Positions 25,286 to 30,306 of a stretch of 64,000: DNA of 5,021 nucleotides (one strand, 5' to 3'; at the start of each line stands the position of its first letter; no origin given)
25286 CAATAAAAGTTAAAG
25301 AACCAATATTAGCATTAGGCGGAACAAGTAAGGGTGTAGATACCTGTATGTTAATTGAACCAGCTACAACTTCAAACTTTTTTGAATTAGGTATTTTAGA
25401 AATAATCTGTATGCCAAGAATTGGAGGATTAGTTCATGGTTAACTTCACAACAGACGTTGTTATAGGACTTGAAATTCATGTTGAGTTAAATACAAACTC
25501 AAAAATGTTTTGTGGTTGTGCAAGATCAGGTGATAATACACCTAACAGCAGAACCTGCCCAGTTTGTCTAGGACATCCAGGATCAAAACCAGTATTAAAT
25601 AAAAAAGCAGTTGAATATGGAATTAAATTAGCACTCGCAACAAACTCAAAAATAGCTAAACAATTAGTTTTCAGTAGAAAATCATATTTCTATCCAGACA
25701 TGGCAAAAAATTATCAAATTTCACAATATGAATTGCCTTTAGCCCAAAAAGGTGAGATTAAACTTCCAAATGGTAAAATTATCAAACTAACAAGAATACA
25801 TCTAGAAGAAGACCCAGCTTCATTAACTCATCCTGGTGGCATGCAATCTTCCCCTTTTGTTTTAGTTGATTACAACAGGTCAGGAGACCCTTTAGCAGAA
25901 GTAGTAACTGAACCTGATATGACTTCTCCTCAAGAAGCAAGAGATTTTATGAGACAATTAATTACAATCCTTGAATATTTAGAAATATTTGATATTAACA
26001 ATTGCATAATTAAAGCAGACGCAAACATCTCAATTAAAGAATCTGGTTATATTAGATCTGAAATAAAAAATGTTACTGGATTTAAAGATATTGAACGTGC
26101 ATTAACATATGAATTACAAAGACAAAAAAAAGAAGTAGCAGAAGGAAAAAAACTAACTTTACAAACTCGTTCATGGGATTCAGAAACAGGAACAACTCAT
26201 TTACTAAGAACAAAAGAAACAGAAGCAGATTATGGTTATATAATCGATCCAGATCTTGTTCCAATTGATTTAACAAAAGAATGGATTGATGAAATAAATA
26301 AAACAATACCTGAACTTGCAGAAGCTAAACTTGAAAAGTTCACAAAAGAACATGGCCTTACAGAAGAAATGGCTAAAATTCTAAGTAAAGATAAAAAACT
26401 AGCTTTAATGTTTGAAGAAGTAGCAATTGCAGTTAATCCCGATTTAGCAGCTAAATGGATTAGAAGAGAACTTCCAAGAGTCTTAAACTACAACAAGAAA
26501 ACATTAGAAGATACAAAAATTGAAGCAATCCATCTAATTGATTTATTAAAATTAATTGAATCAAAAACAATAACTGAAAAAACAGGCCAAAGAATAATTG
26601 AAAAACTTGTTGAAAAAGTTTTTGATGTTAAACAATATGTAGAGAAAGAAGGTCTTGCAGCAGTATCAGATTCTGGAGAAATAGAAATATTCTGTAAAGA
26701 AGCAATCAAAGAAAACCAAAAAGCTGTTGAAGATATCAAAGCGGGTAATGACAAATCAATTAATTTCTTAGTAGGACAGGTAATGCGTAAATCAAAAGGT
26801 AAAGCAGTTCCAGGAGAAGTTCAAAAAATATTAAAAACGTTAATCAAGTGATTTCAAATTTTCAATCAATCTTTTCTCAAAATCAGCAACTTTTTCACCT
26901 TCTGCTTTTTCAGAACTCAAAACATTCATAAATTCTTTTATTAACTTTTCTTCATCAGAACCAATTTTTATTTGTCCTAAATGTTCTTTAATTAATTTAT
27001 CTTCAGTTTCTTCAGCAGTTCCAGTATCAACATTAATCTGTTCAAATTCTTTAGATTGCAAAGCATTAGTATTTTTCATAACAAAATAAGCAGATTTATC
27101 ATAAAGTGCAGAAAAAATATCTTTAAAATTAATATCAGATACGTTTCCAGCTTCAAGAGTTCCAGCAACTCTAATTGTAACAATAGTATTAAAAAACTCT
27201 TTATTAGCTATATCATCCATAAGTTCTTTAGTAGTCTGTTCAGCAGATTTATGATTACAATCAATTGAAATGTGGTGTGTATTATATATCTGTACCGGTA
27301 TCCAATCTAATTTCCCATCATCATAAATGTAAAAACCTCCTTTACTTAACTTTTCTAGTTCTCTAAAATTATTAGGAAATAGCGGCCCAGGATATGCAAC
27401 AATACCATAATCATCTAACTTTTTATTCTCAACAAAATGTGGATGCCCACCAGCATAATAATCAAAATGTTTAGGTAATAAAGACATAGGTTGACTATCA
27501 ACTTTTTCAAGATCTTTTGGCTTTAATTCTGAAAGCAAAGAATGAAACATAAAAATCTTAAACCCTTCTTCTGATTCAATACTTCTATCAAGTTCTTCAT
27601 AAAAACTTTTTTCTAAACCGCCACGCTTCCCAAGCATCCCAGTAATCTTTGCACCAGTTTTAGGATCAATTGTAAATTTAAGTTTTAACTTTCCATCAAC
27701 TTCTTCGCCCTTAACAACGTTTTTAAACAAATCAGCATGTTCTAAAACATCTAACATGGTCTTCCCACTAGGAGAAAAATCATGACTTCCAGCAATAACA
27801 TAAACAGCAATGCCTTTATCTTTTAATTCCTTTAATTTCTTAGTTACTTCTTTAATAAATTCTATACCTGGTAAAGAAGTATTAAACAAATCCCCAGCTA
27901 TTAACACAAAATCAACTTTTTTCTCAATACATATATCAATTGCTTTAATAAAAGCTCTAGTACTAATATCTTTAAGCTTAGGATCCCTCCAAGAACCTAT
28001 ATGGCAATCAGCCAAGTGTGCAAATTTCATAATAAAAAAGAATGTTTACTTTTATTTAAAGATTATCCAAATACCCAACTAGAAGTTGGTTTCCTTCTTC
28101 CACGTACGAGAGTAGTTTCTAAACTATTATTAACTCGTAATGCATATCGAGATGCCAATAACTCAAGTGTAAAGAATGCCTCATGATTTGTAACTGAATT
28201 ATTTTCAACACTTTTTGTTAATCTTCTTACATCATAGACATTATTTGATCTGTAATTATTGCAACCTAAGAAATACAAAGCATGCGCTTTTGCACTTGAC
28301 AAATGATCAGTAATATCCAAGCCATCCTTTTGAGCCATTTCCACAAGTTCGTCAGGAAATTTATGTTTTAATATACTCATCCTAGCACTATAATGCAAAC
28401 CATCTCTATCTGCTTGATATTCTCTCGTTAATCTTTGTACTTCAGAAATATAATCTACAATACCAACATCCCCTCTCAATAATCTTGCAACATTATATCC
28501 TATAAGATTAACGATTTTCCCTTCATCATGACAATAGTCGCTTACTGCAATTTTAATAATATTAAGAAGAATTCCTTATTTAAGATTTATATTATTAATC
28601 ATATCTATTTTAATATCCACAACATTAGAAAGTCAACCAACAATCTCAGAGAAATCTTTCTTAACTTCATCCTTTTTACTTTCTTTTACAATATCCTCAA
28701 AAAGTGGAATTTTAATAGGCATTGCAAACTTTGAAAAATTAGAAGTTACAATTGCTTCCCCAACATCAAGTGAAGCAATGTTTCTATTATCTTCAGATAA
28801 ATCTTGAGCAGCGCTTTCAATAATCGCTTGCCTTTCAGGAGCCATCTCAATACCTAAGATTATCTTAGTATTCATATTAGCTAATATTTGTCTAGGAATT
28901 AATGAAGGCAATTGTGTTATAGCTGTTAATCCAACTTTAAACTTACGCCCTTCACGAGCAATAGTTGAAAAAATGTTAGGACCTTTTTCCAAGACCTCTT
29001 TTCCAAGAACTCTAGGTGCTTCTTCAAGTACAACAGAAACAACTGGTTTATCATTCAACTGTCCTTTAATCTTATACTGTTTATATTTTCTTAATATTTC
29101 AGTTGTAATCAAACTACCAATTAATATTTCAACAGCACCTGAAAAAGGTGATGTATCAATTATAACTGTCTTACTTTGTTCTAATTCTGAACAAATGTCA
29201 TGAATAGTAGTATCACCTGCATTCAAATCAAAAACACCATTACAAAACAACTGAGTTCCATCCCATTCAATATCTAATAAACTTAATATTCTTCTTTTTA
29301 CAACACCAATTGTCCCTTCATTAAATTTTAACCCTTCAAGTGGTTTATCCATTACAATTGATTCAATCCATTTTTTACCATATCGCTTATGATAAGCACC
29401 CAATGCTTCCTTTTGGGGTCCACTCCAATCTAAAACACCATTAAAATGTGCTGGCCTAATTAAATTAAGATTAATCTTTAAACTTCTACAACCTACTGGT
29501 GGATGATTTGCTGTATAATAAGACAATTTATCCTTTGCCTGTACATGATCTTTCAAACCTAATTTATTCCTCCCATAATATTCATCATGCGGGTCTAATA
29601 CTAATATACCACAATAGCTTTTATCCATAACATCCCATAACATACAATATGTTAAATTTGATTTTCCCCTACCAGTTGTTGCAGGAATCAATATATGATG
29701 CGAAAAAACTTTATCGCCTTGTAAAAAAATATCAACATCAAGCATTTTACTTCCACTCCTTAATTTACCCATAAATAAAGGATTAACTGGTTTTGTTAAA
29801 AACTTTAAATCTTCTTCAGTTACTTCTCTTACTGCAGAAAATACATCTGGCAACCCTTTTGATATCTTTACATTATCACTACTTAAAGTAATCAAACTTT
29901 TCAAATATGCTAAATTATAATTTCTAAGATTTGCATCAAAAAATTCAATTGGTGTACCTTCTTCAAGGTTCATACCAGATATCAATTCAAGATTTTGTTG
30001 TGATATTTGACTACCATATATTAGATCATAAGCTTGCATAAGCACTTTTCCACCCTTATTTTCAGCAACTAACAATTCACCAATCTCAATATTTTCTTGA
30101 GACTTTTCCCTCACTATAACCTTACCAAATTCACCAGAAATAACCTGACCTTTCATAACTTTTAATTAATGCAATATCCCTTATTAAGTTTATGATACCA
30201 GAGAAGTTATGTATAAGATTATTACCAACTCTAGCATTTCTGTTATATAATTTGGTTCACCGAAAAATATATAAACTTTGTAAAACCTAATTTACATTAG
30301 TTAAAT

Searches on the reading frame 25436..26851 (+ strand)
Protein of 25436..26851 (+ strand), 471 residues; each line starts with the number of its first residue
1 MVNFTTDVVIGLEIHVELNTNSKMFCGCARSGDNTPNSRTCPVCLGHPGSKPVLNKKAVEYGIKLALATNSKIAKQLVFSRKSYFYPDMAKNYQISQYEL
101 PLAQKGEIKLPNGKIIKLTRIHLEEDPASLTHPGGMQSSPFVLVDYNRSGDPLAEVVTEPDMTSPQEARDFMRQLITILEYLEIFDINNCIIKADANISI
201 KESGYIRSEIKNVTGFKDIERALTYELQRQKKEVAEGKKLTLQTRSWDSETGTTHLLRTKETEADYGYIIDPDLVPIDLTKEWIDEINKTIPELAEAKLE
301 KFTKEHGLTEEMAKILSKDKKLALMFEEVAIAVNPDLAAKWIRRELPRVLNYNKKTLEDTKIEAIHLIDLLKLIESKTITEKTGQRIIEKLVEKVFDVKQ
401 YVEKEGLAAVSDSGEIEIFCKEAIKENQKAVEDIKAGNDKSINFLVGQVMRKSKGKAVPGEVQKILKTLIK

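Call 80: search_protein_families(library=pfam, proteins=[window:25436-26851:+], max_evalue=0.01)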
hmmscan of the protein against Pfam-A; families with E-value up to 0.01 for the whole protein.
window:25436-26851:+ (471 aa): 2 families
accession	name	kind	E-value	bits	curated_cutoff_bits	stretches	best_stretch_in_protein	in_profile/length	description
PF02934.20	GatB_N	-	5.6e-93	311.6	23.4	1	8-285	1-277/277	GatB/GatE catalytic domain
PF02637.23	GatB_Yqey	-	4.5e-40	137.4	27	1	325-469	2-147/148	GatB domain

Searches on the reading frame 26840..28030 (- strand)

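Call 24: search_protein_families(library=pfam, proteins=[window:26840-28030:-], max_evalue=0.001)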
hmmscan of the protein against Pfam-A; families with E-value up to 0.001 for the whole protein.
window:26840-28030:- (396 aa): 2 families
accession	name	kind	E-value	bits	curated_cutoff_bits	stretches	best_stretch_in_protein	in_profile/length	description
PF00149.33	Metallophos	-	3.9e-14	54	21.5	1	1-198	1-189/191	Calcineurin-like phosphoesterase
PF12850.12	Metallophos_2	-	3.6e-06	27.5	27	1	1-222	1-140/154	Calcineurin-like phosphoesterase superfamily domain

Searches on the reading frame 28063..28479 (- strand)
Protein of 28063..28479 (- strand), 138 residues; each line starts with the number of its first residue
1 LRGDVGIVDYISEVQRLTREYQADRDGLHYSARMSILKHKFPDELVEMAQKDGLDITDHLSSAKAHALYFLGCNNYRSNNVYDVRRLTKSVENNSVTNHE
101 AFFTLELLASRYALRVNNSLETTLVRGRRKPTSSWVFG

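Call 4: search_protein_families(library=pfam, proteins=[window:28063-28479:-], max_evalue=1)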
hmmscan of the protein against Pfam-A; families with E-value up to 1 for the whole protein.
window:28063-28479:- (138 aa): 1 family
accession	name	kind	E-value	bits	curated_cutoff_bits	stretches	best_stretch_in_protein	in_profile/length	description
PF22385.1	Cas9_C_2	-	0.15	12.4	27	0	19-52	35-69/94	CRISPR-associated endonuclease Cas9, C-terminal domain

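Call 5: search_protein_families(library=ncbifam, proteins=[window:28063-28479:-], max_evalue=1)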
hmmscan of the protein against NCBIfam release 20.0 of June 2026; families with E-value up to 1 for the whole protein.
window:28063-28479:- (138 aa): 0 families

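Call 6: search_protein_families(library=phrogs, proteins=[window:28063-28479:-], max_evalue=1)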
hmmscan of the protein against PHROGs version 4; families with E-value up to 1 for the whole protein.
window:28063-28479:- (138 aa): 1 family
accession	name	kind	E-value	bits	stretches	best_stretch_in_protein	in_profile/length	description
phrog_32411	-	unknown function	0.28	12.6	0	83-105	33-55/81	-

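Call 7: search_protein_families(library=padloc, proteins=[window:28063-28479:-], max_evalue=1)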
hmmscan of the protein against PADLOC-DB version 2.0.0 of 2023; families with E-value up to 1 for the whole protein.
window:28063-28479:- (138 aa): 0 families

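Call 83: find_related_loci(query=window:28063-28479:-, collection=viral_contigs, flank=5000)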
Query window:28063-28479:- (138 aa) in viral_contigs; peptide patterns used: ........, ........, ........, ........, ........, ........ (x = any residue, [..] = any of these).
17 stretches matched a pattern, but none encodes a relative of the query by tblastn (E <= 1e-3).

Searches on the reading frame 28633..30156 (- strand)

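Call 24: search_protein_families(library=pfam, proteins=[window:28633-30156:-], max_evalue=0.001)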
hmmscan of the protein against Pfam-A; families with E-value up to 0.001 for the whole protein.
window:28633-30156:- (507 aa): 1 family
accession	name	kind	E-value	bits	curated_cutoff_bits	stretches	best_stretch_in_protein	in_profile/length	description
PF01935.23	DUF87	-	3.2e-22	80.1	23.2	1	129-354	3-220/220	Helicase HerA, central domain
